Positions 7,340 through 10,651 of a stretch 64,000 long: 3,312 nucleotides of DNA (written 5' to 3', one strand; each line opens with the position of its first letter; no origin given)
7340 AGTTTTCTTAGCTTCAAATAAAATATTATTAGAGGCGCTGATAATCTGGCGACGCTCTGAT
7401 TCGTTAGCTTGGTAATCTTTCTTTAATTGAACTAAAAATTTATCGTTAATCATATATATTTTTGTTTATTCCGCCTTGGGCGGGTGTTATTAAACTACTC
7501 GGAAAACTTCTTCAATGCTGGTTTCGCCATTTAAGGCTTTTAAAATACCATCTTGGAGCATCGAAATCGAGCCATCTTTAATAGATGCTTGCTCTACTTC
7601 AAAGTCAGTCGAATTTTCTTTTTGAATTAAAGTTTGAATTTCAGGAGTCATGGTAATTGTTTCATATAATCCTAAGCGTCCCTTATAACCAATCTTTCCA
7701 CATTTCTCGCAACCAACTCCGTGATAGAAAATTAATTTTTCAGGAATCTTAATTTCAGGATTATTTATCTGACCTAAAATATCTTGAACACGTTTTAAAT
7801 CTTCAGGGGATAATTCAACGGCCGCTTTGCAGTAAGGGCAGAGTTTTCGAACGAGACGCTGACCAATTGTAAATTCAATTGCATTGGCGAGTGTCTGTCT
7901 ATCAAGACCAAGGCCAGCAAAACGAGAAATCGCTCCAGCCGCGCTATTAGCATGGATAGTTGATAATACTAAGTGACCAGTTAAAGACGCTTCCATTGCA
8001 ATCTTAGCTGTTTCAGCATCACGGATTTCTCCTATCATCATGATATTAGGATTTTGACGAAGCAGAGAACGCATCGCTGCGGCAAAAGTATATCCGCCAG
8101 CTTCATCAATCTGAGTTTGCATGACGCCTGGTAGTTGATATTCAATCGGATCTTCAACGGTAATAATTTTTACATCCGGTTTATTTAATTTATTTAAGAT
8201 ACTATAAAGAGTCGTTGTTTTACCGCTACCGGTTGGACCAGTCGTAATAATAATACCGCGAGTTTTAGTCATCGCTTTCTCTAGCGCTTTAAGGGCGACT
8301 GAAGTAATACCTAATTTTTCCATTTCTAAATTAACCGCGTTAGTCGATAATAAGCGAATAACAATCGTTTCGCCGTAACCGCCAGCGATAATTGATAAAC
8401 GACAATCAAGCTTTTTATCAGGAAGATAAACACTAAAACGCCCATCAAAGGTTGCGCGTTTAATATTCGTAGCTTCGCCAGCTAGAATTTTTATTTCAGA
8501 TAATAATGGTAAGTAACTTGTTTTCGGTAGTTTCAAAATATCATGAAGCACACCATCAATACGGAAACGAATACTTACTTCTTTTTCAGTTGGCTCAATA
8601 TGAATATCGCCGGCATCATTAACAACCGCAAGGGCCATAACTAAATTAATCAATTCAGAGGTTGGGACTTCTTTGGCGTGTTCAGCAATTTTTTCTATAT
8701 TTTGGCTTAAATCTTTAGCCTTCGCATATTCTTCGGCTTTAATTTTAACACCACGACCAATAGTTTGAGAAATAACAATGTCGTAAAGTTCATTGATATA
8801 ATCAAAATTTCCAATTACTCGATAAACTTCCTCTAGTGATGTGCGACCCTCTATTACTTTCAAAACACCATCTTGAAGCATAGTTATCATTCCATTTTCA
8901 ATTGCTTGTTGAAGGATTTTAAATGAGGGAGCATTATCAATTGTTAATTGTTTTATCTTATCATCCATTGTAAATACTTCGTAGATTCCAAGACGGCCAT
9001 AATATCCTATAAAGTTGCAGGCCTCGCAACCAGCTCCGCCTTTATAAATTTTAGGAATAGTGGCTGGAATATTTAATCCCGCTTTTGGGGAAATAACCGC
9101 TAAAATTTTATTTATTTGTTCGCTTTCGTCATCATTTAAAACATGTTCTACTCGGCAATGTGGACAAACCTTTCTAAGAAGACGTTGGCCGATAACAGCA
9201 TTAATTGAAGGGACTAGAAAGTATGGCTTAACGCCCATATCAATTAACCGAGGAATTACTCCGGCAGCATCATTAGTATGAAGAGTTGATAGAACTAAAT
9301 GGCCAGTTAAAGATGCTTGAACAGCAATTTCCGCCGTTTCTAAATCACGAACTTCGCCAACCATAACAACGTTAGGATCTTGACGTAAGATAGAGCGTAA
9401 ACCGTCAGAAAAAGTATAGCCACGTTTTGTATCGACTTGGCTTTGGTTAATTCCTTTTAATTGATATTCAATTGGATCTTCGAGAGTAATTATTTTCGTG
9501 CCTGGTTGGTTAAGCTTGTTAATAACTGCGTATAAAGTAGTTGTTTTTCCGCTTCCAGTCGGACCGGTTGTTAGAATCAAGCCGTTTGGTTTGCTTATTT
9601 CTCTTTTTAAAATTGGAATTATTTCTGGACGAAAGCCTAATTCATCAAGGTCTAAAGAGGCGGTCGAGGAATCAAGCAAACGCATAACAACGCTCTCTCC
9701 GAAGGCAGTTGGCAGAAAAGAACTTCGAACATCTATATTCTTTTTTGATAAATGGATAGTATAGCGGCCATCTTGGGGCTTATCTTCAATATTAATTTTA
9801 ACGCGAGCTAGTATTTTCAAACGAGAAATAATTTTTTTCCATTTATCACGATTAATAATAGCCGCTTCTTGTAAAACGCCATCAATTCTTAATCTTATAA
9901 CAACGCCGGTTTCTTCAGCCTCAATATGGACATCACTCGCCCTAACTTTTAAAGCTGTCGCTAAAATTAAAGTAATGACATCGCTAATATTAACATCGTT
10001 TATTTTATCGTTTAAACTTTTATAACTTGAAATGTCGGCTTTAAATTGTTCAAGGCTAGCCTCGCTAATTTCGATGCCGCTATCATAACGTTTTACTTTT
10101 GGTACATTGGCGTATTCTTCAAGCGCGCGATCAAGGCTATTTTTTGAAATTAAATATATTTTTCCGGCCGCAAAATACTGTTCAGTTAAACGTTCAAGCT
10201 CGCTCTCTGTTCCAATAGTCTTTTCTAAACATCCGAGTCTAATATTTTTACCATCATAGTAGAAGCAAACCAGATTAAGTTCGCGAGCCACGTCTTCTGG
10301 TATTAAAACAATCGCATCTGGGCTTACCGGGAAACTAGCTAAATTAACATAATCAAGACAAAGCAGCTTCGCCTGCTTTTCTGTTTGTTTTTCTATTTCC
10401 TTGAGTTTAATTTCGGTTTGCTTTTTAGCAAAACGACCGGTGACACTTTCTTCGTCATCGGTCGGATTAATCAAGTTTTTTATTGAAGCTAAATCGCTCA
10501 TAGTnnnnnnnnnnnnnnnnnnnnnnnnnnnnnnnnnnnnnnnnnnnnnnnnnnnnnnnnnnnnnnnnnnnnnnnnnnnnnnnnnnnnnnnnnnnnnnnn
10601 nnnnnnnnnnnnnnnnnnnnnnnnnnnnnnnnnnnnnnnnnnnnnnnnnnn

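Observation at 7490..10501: A single 1003-aa polypeptide containing two complete PilB/GspE secretion-ATPase modules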

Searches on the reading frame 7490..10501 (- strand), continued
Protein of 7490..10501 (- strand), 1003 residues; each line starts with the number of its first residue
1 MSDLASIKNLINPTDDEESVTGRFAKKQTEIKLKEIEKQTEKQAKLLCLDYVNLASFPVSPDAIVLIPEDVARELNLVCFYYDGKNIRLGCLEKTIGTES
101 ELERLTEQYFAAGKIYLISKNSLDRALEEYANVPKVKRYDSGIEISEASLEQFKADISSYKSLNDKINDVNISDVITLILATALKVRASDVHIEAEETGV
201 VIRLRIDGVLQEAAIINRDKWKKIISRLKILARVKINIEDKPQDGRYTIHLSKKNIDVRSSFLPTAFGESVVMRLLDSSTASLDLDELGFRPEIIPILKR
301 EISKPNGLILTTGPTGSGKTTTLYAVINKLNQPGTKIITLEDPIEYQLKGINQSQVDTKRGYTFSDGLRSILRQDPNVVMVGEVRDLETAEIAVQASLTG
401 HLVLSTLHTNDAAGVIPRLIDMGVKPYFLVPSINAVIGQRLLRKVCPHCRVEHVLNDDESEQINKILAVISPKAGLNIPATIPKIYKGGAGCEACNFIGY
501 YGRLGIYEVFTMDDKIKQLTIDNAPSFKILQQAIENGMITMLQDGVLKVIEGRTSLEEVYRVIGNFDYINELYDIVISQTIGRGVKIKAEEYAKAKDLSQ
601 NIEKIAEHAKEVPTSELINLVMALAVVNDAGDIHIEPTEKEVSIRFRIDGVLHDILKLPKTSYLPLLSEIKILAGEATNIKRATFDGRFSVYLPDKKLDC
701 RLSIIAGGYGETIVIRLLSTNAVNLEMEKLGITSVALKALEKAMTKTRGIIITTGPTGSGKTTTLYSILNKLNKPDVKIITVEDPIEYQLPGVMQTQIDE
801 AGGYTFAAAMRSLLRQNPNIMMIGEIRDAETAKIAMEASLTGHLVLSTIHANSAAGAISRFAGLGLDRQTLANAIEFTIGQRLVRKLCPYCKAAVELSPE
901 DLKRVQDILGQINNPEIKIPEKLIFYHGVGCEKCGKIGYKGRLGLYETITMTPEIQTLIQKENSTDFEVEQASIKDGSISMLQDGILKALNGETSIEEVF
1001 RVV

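Call 85: list_cluster_members(proteins=[P0121, P0122, P0123, P0125, P0127, P0128, P0129, P0130, P0132, P0133])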
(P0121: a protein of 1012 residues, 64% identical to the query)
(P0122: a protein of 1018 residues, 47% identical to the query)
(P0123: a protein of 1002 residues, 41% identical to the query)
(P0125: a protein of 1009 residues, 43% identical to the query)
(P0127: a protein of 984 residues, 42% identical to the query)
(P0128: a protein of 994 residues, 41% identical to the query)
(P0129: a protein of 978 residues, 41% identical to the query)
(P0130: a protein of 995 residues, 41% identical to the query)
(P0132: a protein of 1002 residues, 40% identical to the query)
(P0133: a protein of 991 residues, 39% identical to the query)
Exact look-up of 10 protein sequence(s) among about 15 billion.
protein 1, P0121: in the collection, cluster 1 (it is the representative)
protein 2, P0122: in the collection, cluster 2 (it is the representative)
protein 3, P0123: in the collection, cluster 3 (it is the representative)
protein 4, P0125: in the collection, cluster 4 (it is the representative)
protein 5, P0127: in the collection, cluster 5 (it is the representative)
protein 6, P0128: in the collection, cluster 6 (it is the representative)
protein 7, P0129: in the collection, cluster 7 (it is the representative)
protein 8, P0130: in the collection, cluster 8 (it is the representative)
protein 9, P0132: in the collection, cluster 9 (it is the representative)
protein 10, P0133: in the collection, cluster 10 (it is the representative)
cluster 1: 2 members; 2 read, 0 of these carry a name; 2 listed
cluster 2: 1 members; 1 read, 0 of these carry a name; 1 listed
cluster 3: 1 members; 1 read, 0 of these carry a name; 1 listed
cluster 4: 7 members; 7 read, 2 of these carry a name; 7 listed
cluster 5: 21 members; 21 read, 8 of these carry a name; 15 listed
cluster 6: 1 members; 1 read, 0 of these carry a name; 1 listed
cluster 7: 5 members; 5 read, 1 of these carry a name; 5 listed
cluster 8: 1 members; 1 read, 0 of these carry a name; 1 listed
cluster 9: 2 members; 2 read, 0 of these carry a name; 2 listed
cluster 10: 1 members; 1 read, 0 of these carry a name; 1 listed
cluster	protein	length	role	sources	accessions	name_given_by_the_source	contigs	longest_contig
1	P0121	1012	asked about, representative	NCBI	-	-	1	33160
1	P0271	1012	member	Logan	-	-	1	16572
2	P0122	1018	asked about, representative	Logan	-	-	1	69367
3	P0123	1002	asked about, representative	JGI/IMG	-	-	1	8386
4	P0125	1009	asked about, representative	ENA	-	-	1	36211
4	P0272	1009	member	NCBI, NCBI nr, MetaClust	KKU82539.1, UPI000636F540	MAG: General secretory pathway protein E [Parcubacteria group bacterium GW2011_GWA2_47_8] | status=active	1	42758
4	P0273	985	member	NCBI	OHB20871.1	MAG: hypothetical protein A2666_04455, partial [Parcubacteria group bacterium ...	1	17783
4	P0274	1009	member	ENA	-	-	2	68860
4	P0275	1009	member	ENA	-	-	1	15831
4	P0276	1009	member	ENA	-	-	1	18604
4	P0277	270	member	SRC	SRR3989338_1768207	-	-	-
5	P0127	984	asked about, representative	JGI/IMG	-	type II secretory ATPase GspE/PulE/Tfp pilus assembly ATPase PilB-like protein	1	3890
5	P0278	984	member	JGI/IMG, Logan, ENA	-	type II secretory ATPase GspE/PulE/Tfp pilus assembly ATPase PilB-like protein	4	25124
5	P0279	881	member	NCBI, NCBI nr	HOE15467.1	MAG TPA: GspE/PulE family protein, partial [Candidatus Paceibacterota bacterium] | GspE/PulE family protein [Candidatus Paceibacterota bacterium]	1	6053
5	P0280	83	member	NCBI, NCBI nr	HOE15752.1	MAG TPA: hypothetical protein PLH82_03880, partial [Candidatus Paceibacterota bacterium] | hypothetical protein [Candidatus Paceibacterota bacterium]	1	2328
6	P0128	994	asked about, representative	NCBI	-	-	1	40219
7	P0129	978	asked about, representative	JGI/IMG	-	-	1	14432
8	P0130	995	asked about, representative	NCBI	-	-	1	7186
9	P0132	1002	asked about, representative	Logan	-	-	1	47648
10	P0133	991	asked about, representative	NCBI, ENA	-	-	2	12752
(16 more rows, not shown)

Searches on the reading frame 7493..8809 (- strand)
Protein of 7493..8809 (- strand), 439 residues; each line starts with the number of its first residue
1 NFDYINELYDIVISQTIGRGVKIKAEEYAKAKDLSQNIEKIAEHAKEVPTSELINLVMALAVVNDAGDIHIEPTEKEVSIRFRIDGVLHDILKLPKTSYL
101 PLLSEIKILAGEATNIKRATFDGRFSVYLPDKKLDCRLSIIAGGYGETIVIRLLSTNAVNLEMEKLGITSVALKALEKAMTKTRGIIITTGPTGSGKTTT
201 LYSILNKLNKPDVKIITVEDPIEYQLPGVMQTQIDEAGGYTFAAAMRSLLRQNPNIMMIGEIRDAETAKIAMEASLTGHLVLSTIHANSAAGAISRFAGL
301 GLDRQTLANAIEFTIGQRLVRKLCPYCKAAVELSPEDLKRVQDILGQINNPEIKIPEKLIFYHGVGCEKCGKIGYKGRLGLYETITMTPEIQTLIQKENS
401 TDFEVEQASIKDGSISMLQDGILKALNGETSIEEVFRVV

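Call 21: search_protein_families(library=ncbifam, proteins=[window:7493-8809:-], max_evalue=1e-20)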
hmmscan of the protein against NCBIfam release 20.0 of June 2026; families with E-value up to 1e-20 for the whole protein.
seq(439 aa): 8 families
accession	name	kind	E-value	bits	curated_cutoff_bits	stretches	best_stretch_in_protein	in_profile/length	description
TIGR02533.1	type_II_gspE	equivalog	3.6e-132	441.5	630.25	1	6-438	63-485/486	type II secretion system ATPase GspE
TIGR02538.1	type_IV_pilB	equivalog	3.3e-120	402.4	675.65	1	25-438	156-561/564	type IV-A pilus assembly ATPase PilB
NF007755.0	PRK10436.1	equivalog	3.1e-113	378.9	617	1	32-439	67-459/465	type II secretion system protein GspE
NF053534.1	T4PilAsmATPsTfpB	equivalog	2.7e-104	349.7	850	1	4-439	155-582/584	type IV pilus assembly ATPase TfpB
NF041000.1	ATPase_ComGA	equivalog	6.4e-71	238.5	300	1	57-321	3-266/267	competence type IV pilus ATPase ComGA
TIGR01420.1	pilT_fam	subfamily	1.1e-45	156.4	319.1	1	56-321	4-269/343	PilT/PilU family type 4a pilus ATPase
TIGR02525.1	plasmid_TraJ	equivalog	8.7e-27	94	368.3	1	164-300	133-272/372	plasmid transfer ATPase TraJ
TIGR02524.1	dot_icm_DotB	equivalog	2.9e-21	76.1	463.3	1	174-313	124-272/358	Dot/Icm type IV secretion system ATPase DotB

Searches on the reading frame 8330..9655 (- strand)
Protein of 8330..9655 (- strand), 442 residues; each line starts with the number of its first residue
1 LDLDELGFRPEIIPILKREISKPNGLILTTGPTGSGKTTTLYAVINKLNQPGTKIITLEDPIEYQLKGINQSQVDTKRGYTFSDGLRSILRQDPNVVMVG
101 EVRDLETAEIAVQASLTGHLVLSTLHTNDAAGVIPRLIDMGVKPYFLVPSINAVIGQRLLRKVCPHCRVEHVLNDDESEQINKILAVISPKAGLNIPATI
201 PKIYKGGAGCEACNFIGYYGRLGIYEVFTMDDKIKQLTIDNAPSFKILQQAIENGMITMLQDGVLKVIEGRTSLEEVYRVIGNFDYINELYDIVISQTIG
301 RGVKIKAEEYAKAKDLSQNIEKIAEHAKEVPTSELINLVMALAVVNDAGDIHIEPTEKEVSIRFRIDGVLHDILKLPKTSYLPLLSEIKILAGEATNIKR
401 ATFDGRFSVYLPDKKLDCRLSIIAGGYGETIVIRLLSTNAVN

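Call 84: predict_structure(alignment_id=A5)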
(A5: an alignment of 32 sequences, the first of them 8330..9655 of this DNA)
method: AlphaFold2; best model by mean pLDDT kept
length: 442 residues; sequences in the alignment: 32
mean_pLDDT: 85.8   pTM: 0.67
mean pLDDT of the five models: 85.8, 83.5, 83.2, 83.2, 81.7
residues with pLDDT >= 90: 213; 70-90: 190; 50-70: 29; < 50: 10
segments of 3 or more residues with pLDDT < 50: 295-300, 439-442
pLDDT, mean of each block of 10 residues (from residue 1): 91 92 94 92 94 93 90 88 91 93 92 94 91 90 92 95 96 88 80 82 94 94 93 89 81 88 94 93 64 49 74 81 77 80 89 92 90 87 79 63 76 80 86 73 29
secondary structure, 60 per line:
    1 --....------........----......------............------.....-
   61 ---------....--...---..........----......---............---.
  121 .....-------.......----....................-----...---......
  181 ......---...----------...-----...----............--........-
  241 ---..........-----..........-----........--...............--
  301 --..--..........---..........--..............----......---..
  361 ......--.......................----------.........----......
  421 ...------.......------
elements in order: H3-6 H13-20 E25-30 H37-48 E55-59 E70-73 H82-91 E96-101 H105-116 E120-125 H133-139 H144-150 E151-163 E169-171 H175-186 E203-205 E218-229 H232-239 H244-253 H259-268 H274-281 H284-298 H307-316 H320-329 H332-345 E350-355 E359-366 E369-377 H378-391 E402-410 E415-423 E430-436
